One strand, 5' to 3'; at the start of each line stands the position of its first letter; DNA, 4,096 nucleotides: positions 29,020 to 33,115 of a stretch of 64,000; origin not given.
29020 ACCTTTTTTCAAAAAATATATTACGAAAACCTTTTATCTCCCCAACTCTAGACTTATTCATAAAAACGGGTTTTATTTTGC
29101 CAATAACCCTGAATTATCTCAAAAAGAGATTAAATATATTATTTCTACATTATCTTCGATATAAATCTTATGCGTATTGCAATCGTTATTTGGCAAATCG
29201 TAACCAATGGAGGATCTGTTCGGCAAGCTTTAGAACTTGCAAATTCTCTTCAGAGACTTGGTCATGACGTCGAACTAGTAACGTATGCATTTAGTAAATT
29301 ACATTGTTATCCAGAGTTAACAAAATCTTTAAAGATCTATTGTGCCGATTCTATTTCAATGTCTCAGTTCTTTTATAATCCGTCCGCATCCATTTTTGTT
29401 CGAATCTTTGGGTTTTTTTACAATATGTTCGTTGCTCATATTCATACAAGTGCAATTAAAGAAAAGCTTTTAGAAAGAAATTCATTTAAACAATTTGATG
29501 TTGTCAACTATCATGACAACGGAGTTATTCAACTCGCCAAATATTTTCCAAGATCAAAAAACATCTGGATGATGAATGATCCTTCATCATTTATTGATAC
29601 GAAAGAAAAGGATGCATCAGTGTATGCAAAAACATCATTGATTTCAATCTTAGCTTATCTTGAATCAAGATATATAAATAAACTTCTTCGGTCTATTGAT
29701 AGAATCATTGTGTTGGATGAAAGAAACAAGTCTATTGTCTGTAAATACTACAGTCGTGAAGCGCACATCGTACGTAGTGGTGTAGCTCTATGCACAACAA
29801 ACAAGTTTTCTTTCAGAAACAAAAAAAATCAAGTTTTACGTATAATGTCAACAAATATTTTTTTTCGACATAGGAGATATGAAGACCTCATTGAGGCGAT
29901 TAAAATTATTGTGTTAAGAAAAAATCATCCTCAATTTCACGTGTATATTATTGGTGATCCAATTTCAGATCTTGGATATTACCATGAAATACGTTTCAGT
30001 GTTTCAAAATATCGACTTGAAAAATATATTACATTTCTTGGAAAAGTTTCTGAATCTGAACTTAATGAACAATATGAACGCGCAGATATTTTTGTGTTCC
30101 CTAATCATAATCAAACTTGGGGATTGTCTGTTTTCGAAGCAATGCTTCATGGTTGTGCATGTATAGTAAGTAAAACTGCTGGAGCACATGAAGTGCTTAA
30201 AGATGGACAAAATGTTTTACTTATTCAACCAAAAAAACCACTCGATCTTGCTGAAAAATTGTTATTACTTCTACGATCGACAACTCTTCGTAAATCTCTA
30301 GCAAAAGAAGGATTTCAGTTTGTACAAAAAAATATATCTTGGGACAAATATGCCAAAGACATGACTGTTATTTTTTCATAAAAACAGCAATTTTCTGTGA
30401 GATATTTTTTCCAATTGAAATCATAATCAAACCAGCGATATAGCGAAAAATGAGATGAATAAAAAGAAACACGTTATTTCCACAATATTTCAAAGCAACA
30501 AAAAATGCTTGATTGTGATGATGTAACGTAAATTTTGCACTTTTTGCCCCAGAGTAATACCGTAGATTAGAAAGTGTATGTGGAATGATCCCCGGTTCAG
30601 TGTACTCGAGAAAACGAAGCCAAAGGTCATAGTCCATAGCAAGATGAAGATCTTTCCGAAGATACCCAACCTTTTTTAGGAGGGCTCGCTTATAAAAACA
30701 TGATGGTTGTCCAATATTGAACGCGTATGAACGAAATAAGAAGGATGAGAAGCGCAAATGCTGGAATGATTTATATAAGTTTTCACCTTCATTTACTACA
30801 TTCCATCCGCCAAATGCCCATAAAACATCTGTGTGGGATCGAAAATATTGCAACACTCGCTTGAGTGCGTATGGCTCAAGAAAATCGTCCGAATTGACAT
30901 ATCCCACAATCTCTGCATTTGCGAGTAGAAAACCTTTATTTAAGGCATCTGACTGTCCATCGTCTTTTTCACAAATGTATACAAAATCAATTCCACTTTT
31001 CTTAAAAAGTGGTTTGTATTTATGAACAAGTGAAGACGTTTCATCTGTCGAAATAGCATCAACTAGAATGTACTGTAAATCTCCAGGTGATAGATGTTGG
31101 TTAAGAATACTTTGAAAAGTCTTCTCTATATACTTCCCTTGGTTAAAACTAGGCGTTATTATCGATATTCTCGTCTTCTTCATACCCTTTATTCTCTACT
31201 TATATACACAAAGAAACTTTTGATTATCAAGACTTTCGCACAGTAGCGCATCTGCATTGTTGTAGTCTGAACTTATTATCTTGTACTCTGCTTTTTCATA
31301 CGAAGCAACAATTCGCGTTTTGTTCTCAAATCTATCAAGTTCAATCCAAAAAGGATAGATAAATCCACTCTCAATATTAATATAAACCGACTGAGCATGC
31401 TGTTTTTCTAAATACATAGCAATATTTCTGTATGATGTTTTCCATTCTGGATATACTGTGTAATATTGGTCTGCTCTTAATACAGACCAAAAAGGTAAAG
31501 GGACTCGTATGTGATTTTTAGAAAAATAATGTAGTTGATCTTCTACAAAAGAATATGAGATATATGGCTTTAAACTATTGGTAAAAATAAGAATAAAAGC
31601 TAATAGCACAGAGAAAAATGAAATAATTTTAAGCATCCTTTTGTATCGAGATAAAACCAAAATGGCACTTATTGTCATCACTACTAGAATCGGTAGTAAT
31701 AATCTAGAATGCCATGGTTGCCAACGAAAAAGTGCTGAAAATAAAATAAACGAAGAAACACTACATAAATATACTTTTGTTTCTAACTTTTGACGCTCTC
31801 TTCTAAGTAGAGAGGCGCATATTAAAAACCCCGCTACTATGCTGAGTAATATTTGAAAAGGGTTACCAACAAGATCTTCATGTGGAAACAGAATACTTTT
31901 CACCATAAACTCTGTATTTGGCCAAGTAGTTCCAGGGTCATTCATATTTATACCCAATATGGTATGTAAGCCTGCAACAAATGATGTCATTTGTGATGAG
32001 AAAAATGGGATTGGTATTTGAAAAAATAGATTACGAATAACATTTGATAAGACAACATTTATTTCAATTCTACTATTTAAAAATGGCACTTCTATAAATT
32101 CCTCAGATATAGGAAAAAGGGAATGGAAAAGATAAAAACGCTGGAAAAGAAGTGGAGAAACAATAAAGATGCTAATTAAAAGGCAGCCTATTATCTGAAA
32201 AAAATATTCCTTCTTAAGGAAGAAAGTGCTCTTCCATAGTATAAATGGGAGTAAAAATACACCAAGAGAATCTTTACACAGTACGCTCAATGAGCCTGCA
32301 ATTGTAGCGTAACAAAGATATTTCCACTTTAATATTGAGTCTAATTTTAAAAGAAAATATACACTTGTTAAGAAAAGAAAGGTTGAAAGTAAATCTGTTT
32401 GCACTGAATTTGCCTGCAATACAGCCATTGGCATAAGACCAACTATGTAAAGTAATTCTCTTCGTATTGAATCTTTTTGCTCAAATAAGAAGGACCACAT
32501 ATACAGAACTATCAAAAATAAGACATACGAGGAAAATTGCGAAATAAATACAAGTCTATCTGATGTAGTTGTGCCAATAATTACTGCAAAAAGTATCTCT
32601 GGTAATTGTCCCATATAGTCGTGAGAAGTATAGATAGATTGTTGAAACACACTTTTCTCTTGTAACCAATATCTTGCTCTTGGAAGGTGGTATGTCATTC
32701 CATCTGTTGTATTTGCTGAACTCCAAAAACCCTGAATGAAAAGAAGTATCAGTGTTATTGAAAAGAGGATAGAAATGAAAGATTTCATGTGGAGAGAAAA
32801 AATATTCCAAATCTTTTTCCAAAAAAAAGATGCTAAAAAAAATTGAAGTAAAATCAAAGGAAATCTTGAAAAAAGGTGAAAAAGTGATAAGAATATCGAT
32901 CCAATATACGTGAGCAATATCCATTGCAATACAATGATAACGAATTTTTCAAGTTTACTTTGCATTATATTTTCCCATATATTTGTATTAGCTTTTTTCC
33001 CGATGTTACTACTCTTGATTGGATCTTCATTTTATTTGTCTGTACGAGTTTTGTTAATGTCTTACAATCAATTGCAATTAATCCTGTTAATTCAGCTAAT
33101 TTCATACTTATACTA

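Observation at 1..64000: A 64-kb block dedicated to glycan assembly with about 14 GT-C-fold membrane glycosyltransferase-like proteins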

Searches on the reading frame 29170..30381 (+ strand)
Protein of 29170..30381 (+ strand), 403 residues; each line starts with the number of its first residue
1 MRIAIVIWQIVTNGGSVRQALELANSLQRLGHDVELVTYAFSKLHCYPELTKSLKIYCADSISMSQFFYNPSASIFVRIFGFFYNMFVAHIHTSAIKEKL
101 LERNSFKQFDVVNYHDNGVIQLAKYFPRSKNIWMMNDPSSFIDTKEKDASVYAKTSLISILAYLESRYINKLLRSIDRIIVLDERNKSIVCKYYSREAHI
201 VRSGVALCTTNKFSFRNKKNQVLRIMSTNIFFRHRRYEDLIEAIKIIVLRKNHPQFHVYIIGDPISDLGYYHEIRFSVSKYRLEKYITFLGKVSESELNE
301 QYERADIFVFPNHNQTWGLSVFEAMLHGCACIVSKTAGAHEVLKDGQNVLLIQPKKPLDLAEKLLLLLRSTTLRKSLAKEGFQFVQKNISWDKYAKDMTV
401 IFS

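Call 7: search_protein_families(library=pfam, proteins=[window:29170-30381:+], max_evalue=0.001)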
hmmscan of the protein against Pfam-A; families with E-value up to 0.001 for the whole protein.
window:29170-30381:+ (403 aa): 5 families
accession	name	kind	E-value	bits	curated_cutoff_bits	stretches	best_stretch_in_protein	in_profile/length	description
PF00534.26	Glycos_transf_1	-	2.2e-26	92.9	26.4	1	218-382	11-170/172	Glycosyl transferases group 1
PF13692.12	Glyco_trans_1_4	-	3.5e-23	82.9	27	1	235-369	15-141/142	Glycosyl transferases group 1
PF13524.12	Glyco_trans_1_2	-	3.3e-11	43.8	25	1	251-398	10-142/144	Glycosyl transferase-like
PF13439.12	Glyco_transf_4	-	2.1e-08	34.8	28.5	1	14-205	2-166/170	Glycosyltransferase Family 4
PF20706.3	GT4-conflict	-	0.00012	21.7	26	1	294-346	271-323/385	Family 4 Glycosyltransferase in conflict systems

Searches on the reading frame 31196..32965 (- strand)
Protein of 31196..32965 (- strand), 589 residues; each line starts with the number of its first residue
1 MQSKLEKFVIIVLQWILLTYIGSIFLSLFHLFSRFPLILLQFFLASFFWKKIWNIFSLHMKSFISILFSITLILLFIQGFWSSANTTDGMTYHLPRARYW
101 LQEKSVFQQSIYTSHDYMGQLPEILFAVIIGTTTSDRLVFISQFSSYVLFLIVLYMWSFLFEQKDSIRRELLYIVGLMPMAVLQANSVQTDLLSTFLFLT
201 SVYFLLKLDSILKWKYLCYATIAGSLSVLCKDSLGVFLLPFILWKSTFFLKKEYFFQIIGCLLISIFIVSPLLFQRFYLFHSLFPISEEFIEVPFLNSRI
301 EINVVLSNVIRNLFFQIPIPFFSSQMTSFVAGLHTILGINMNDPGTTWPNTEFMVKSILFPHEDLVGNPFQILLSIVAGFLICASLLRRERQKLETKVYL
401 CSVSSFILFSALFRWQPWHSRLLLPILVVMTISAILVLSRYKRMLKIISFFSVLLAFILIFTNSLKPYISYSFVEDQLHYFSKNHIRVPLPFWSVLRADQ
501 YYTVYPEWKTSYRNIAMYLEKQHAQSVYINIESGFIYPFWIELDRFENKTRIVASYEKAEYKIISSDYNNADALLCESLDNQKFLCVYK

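Call 4: search_protein_families(library=pfam, proteins=[window:31196-32965:-], max_evalue=0.01)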
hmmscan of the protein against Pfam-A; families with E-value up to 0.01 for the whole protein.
window:31196-32965:- (589 aa): 1 family
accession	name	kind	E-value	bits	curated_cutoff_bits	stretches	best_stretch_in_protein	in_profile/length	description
PF13231.12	PMT_2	-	0.0018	18.9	26.1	1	126-272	13-157/160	Dolichyl-phosphate-mannose-protein mannosyltransferase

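Call 16: search_protein_families(library=ncbifam, proteins=[window:31196-32965:-], max_evalue=0.1)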
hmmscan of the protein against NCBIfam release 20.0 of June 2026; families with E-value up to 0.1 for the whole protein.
window:31196-32965:- (589 aa): 0 families

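Call 78: search_protein_representatives(protein=window:31196-32965:-)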
Query: 589 residues. Proteins with E-value up to 0.001 (for the whole library): 3461; up to 1e-10: 2347; up to 1e-30: 190. The best 150 are listed.
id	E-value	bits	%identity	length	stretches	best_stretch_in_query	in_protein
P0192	0.0e+00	1032.8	100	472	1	118-589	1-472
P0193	2.1e-86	307.5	37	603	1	11-544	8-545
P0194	4.9e-85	302.9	32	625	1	8-554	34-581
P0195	6.5e-83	295.9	36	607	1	19-542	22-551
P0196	8.2e-82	292.3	34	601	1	6-570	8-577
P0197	2.1e-77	277.8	36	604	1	8-545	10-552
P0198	4.5e-75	270.0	33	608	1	9-560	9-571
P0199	1.4e-73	265.1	34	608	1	10-567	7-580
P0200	3.6e-70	253.9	34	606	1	9-588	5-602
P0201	1.6e-69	251.7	32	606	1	9-558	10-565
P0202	6.8e-69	249.7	35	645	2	57-565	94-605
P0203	6.8e-69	249.6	32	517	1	92-565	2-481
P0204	5.2e-68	246.7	32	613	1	7-565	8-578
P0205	1.5e-67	245.2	31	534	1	48-542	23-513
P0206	2.4e-67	244.6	34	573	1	22-548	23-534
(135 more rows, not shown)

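Call 80: search_protein_families(library=pfam, alignment_id=A6, max_evalue=0.001)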
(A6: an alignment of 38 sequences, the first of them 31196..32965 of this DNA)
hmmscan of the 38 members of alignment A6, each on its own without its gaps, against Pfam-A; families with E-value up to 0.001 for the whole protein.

A. member 1, window:31196-32965:- (589 aa): 0 families

B. families by the number of members that match (of 38 scanned): 4 families
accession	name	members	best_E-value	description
PF13231.12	PMT_2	31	8.7e-13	Dolichyl-phosphate-mannose-protein mannosyltransferase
PF09913.15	DUF2142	5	7.3e-08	Predicted membrane protein (DUF2142)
PF02366.24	PMT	2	8.9e-07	Dolichyl-phosphate-mannose-protein mannosyltransferase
PF19529.4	DUF6057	1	0.00088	Family of unknown function (DUF6057)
